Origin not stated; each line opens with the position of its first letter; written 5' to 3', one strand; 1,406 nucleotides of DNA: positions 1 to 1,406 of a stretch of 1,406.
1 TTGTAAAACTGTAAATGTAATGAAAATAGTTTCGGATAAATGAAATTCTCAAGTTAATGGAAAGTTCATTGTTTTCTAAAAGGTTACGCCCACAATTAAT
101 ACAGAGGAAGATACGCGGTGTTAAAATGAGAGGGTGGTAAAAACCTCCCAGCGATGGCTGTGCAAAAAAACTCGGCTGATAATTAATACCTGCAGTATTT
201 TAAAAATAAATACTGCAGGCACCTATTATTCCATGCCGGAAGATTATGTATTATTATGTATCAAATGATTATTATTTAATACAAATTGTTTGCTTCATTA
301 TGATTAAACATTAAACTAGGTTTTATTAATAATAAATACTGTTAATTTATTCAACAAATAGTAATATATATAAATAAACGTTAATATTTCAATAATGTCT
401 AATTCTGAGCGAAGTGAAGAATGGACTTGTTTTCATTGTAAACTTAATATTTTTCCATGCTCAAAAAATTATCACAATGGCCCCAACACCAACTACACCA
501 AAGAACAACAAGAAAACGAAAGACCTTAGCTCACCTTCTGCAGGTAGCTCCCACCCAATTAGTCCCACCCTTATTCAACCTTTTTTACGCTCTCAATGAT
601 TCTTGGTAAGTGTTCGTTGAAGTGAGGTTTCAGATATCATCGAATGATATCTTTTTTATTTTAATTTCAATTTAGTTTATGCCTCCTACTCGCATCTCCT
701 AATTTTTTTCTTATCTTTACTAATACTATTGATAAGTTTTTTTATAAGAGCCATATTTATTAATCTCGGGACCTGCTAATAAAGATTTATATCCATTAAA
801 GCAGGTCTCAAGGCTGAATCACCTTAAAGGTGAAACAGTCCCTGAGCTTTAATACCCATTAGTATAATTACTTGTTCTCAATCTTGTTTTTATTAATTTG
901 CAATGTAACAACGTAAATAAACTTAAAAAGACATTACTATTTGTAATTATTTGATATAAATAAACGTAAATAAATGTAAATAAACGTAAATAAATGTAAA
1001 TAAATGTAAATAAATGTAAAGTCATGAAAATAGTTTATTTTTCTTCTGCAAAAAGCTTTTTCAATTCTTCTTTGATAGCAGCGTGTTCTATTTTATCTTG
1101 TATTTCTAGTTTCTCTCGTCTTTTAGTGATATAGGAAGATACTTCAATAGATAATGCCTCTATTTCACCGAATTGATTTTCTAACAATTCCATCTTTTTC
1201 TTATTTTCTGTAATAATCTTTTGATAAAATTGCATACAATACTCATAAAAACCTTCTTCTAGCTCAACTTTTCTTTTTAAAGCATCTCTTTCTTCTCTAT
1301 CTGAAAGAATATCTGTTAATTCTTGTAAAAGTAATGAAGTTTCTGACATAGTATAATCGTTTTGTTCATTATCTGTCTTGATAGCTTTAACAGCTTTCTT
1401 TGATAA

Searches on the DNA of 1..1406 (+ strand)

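Call 4: search_rna_families(source=window, threshold=evalue, max_evalue=10, show_alignments=5)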
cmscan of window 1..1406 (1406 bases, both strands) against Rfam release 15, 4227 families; matches with E-value up to 10: 9.
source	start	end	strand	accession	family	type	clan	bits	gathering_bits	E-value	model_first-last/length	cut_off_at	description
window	180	228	-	RF03754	mir-3116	Gene; miRNA;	-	22.8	65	0.076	1-68/68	no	mir-3116 microRNA precursor family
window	401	488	-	RF00537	snoMe28S-Am2634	Gene; snRNA; snoRNA; CD-box;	-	20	50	3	1-97/97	no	Small nucleolar RNA Me28S-Am2634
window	768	894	+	RF00444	PrrF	Gene; sRNA;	-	19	90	2.4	1-150/150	no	PrrF RNA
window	182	284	-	RF02845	Ref1C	Gene; sRNA;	-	18.9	90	9.5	1-131/131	no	Enterococcus sRNA 1C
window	172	284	-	RF01220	snoR104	Gene; snRNA; snoRNA; HACA-box;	-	18.7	40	3.1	1-118/118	no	Small nucleolar RNA snoR104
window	771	806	+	RF00152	SNORD79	Gene; snRNA; snoRNA; CD-box;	CL00069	18.5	47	8.7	1-83/83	no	Small nucleolar RNA SNORD79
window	185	293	-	RF02899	AaHKsRNA54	Gene; sRNA;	-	17.3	37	6.2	1-118/118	no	Aggregatibacter sRNA 54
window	180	228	+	RF03754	mir-3116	Gene; miRNA;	-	17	65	3.3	1-68/68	no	mir-3116 microRNA precursor family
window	185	222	-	RF01914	mir-932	Gene; miRNA;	-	16.3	54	2.3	19-57/76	no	mir-932 microRNA precursor family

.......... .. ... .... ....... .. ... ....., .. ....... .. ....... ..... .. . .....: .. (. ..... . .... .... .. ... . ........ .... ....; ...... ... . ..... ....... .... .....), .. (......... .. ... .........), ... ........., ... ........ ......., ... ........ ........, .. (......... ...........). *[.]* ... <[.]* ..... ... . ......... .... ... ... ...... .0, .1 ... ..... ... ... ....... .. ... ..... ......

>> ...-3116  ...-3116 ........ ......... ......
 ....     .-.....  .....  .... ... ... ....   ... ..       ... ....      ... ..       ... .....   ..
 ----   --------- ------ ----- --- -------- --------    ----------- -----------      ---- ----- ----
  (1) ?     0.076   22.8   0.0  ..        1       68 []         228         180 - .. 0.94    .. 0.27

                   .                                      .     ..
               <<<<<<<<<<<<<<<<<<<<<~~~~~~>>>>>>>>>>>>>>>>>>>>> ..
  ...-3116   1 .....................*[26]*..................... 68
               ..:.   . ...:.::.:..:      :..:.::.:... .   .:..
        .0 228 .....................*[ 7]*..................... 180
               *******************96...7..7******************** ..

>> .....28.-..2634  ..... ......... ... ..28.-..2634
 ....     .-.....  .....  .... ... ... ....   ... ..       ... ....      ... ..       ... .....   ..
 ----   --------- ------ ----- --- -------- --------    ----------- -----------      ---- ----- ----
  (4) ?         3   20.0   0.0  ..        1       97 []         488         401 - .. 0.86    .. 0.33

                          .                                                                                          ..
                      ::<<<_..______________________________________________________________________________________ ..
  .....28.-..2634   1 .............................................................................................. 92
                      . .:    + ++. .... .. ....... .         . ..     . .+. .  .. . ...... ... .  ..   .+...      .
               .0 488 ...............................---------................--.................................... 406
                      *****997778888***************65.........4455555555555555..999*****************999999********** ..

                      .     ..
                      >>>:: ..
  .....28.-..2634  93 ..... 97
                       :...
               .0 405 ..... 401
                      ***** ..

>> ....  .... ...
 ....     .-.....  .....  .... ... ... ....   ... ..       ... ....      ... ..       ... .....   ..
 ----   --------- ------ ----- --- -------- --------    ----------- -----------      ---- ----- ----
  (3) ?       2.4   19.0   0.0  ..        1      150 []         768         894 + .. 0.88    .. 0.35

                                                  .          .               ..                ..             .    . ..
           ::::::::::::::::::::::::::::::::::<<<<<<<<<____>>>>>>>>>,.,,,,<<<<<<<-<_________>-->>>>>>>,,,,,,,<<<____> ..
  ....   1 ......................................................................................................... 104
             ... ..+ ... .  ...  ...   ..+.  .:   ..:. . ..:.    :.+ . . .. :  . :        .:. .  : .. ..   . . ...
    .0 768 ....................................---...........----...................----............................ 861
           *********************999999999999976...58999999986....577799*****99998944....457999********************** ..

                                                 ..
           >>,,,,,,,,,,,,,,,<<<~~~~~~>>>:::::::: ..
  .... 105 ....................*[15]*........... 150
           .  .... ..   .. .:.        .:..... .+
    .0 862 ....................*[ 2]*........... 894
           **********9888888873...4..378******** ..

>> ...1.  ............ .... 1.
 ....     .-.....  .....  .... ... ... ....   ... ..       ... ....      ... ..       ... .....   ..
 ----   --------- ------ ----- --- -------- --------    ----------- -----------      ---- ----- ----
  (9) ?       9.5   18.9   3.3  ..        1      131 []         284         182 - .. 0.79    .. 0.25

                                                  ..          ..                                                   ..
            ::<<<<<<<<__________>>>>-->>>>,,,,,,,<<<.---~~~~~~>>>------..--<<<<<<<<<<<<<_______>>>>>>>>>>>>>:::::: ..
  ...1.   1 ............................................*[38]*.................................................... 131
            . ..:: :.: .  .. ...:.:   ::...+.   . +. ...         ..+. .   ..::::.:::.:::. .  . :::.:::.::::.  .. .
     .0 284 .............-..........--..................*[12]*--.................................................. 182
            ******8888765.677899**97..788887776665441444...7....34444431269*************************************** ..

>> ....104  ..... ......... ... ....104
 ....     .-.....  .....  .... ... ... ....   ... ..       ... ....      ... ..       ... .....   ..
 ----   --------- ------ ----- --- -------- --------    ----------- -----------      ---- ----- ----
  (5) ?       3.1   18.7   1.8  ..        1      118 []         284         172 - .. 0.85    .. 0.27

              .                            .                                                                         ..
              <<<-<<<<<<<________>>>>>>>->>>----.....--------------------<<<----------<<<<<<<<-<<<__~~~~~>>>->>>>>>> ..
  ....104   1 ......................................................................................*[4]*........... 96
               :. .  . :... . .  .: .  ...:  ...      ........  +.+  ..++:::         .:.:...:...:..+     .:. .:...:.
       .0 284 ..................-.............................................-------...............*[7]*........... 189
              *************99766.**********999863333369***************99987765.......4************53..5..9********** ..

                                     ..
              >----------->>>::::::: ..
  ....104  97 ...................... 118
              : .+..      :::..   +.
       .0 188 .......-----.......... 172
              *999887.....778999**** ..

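Call 8: search_dna_similar(query=window:1-1406:+, collection=plasmids, mode=distant)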
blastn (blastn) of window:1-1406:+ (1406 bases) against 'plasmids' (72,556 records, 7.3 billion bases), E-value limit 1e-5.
No match.

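Call 9: search_dna_similar(query=window:1-1406:+, collection=phages, mode=distant)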
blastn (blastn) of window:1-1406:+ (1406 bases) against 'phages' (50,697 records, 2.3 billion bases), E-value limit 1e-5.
No match.

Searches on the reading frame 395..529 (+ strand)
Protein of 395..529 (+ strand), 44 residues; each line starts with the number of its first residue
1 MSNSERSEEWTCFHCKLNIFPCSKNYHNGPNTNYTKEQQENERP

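Call 10: search_protein_families(library=pfam, proteins=[window:395-529:+], max_evalue=1)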
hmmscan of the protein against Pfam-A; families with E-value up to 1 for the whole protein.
window:395-529:+ (44 aa): 1 family
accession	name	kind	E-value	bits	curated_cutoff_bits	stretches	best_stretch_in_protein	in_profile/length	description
PF23412.1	zf_RING_Vps8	-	0.49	10.7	27.3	0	3-15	40-52/52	Vps8 RING zinc finger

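Call 11: search_protein_families(library=phrogs, proteins=[window:395-529:+], max_evalue=1)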
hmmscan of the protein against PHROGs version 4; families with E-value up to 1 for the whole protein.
window:395-529:+ (44 aa): 2 families
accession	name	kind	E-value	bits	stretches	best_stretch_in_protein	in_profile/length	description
phrog_27898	-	unknown function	0.0031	18.2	1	4-21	16-33/38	-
phrog_33342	-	unknown function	0.0079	17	1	22-32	8-18/30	-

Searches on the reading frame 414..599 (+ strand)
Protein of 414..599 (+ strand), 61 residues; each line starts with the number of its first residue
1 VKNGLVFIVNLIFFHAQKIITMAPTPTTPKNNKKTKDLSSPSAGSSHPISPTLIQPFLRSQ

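Call 10: search_protein_families(library=pfam, proteins=[window:414-599:+], max_evalue=1)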
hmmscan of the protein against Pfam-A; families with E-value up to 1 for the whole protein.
window:414-599:+ (61 aa): 0 families

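Call 11: search_protein_families(library=phrogs, proteins=[window:414-599:+], max_evalue=1)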
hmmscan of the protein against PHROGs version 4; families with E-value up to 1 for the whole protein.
window:414-599:+ (61 aa): 0 families

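Call 13: find_encoding_contigs(protein=window:414-599:+, flank=10000, max_places=10)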
Protein window:414-599:+ (61 aa): no gene with exactly this product is on record in the collection.

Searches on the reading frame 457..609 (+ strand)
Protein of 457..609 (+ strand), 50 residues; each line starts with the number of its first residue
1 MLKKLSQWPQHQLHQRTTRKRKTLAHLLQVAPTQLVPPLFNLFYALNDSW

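Call 10: search_protein_families(library=pfam, proteins=[window:457-609:+], max_evalue=1)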
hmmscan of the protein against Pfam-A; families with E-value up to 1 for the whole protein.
window:457-609:+ (50 aa): 0 families

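Call 11: search_protein_families(library=phrogs, proteins=[window:457-609:+], max_evalue=1)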
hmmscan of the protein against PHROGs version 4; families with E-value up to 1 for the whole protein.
window:457-609:+ (50 aa): 0 families

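Call 14: find_encoding_contigs(protein=window:477-599:+, flank=10000, max_places=10)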
Protein window:477-599:+ (40 aa): no gene with exactly this product is on record in the collection.

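Call 76: find_encoding_contigs(protein=window:457-609:+, flank=10000, max_places=5)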
Protein window:457-609:+ (50 aa): no gene with exactly this product is on record in the collection.

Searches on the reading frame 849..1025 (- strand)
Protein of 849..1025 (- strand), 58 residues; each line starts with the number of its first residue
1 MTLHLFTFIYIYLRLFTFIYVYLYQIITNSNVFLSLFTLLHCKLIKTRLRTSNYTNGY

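Call 10: search_protein_families(library=pfam, proteins=[window:849-1025:-], max_evalue=1)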
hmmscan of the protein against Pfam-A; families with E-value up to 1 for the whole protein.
window:849-1025:- (58 aa): 0 families

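Call 11: search_protein_families(library=phrogs, proteins=[window:849-1025:-], max_evalue=1)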
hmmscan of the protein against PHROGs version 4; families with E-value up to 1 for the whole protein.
window:849-1025:- (58 aa): 0 families

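Call 77: find_encoding_contigs(protein=window:849-1025:-, flank=10000, max_places=5)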
Protein window:849-1025:- (58 aa): no gene with exactly this product is on record in the collection.

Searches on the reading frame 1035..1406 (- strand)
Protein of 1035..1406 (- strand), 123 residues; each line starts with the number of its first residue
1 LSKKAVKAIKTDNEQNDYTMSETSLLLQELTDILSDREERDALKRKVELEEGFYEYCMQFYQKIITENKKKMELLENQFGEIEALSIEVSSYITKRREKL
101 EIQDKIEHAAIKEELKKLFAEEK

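Call 10: search_protein_families(library=pfam, proteins=[window:1035-1406:-], max_evalue=1)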
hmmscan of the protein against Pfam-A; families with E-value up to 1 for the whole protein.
window:1035-1406:- (123 aa): 4 families
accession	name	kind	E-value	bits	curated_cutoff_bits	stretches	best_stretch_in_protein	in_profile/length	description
PF07346.16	DUF1477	-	0.023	15.4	27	1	32-82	32-68/115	Protein of unknown function (DUF1477)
PF11254.13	DUF3053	-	0.045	13.8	23.9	1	32-104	111-183/219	Protein of unknown function (DUF3053)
PF18504.6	Csm1_N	-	0.066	14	26.3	1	62-103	23-64/70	Csm1 N-terminal domain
PF18443.6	Tli4_N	-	0.26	11.9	26.5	1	38-110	41-115/138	Tle cognate immunity protein 4 N-terminal domain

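Call 11: search_protein_families(library=phrogs, proteins=[window:1035-1406:-], max_evalue=1)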
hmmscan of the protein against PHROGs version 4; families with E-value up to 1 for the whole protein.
window:1035-1406:- (123 aa): 6 families
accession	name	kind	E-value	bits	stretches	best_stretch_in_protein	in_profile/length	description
phrog_26797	-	unknown function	0.019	15.8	1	41-110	12-83/117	-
phrog_22043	-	unknown function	0.028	15.5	1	4-54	35-84/108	-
phrog_18181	-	unknown function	0.078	14.1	1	26-111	3-85/170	-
phrog_24139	-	unknown function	0.12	13.5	1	61-90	10-39/67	-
phrog_38737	-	unknown function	0.13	13.7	1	30-96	9-75/128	-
phrog_5277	-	unknown function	0.14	12.8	1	29-98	95-160/190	-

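Call 15: find_encoding_contigs(protein=window:1035-1349:-, flank=10000, max_places=10)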
Protein window:1035-1349:- (104 aa): no gene with exactly this product is on record in the collection.

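Call 18: find_homologous_proteins(query=window:1035-1406:-, max_evalue=0.001)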
Query window:1035-1406:- (123 aa): 1 proteins with E <= 0.001 among 29 candidates.
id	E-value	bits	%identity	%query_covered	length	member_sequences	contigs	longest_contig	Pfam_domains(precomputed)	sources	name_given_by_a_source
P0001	7.5e-66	237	99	100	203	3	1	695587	-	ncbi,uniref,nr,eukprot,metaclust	ncbi:predicted protein [Naegleria gruberi]|uniref:Predicted protein n=1 Tax=Naegleria gruberi TaxID=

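Call 19: find_encoding_contigs(protein=P0001, flank=10000, max_places=5)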
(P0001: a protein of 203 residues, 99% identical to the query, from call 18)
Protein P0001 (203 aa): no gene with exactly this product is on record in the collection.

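Call 27: list_cluster_members(proteins=[P0001, P0002])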
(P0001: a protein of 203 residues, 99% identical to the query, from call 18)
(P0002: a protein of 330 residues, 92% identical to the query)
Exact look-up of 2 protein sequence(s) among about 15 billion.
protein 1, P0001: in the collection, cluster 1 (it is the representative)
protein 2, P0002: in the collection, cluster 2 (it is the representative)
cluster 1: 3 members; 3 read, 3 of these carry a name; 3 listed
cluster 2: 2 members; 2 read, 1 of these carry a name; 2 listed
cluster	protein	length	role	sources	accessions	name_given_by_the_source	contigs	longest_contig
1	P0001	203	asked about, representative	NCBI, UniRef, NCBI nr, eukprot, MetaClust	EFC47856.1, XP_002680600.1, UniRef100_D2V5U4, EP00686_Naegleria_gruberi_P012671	predicted protein [Naegleria gruberi] | Predicted protein n=1 Tax=Naegleria gruberi TaxID=5762 RepID=D2V5U4_NAEGR | uncharacterized protein NAEGRDRAFT_46908 [Naegleria gruberi]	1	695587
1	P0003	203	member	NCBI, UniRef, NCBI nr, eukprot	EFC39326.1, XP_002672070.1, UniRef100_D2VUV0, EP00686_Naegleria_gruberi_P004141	predicted protein [Naegleria gruberi] | Predicted protein n=2 Tax=Naegleria gruberi TaxID=5762 RepID=D2VUV0_NAEGR | uncharacterized protein NAEGRDRAFT_52432 [Naegleria gruberi]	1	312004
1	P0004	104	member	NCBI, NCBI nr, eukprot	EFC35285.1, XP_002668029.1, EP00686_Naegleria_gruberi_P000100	predicted protein [Naegleria gruberi] | uncharacterized protein NAEGRDRAFT_77061 [Naegleria gruberi] | XP_002668029.1 predicted protein [Naegleria gruberi strain NEG-M]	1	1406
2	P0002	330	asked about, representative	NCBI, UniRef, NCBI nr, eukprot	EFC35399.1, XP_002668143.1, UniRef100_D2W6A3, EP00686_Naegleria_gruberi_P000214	predicted protein [Naegleria gruberi] | Predicted protein n=1 Tax=Naegleria gruberi TaxID=5762 RepID=D2W6A3_NAEGR | uncharacterized protein NAEGRDRAFT_54940 [Naegleria gruberi]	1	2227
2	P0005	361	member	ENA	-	-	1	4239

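Call 28: search_protein_families(library=pfam, proteins=[P0001], max_evalue=1)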
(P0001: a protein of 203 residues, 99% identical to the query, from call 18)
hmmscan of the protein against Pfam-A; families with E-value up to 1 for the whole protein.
P0001 (203 aa): 2 families
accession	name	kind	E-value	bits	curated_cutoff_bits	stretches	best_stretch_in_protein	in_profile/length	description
PF07346.16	DUF1477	-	0.064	13.9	27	1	112-162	32-68/115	Protein of unknown function (DUF1477)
PF10796.14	Anti-adapt_IraP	-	0.18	12.9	23.2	1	72-115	39-83/86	Sigma-S stabilisation anti-adaptor protein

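Call 30: find_encoding_contigs(protein=P0005, flank=10000, max_places=5)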
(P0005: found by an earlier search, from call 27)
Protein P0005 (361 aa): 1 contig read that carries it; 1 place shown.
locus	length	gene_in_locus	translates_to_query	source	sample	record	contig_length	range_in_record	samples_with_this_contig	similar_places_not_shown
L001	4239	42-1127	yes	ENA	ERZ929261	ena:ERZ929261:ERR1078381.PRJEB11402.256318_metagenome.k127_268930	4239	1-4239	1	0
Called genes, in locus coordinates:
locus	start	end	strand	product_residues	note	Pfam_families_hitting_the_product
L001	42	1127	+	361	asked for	-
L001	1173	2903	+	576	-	-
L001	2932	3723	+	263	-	-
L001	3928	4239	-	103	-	?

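Call 33: find_encoding_contigs(protein=P0003, flank=10000, max_places=5)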
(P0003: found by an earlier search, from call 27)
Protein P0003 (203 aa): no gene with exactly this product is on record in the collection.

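Call 49: search_protein_families(library=pfam, proteins=[L001:1173-2903:+, L001:2932-3723:+, L001:3928-4239:-, P0005], max_evalue=0.01)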
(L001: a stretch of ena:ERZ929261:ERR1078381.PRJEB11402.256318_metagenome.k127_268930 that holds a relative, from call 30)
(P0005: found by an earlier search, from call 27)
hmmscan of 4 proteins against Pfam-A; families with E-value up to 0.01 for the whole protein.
L001:1173-2903:+ (576 aa): 0 families

L001:2932-3723:+ (263 aa): 0 families

L001:3928-4239:- (103 aa): 0 families

P0005 (361 aa): 0 families

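Call 54: search_protein_families(library=pfam, proteins=[L001:1173-2903:+, L001:2932-3723:+], max_evalue=10)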
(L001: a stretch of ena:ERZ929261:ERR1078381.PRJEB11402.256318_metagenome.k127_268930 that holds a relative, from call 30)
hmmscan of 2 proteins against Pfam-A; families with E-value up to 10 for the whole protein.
L001:1173-2903:+ (576 aa): 0 families

L001:2932-3723:+ (263 aa): 2 families
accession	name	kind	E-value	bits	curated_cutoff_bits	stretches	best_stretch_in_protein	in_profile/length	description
PF06629.18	MipA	-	0.071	13.7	24.2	1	65-134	118-186/221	MltA-interacting protein MipA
PF00589.27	Phage_integrase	-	0.25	11.5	27.1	1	202-263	82-144/172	Phage integrase family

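Call 70: search_solved_structures(query=A3, max_evalue=1)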
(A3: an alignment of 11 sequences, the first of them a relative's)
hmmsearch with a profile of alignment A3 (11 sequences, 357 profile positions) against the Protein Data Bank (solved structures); distinct sequences matched with E-value up to 1: 0.
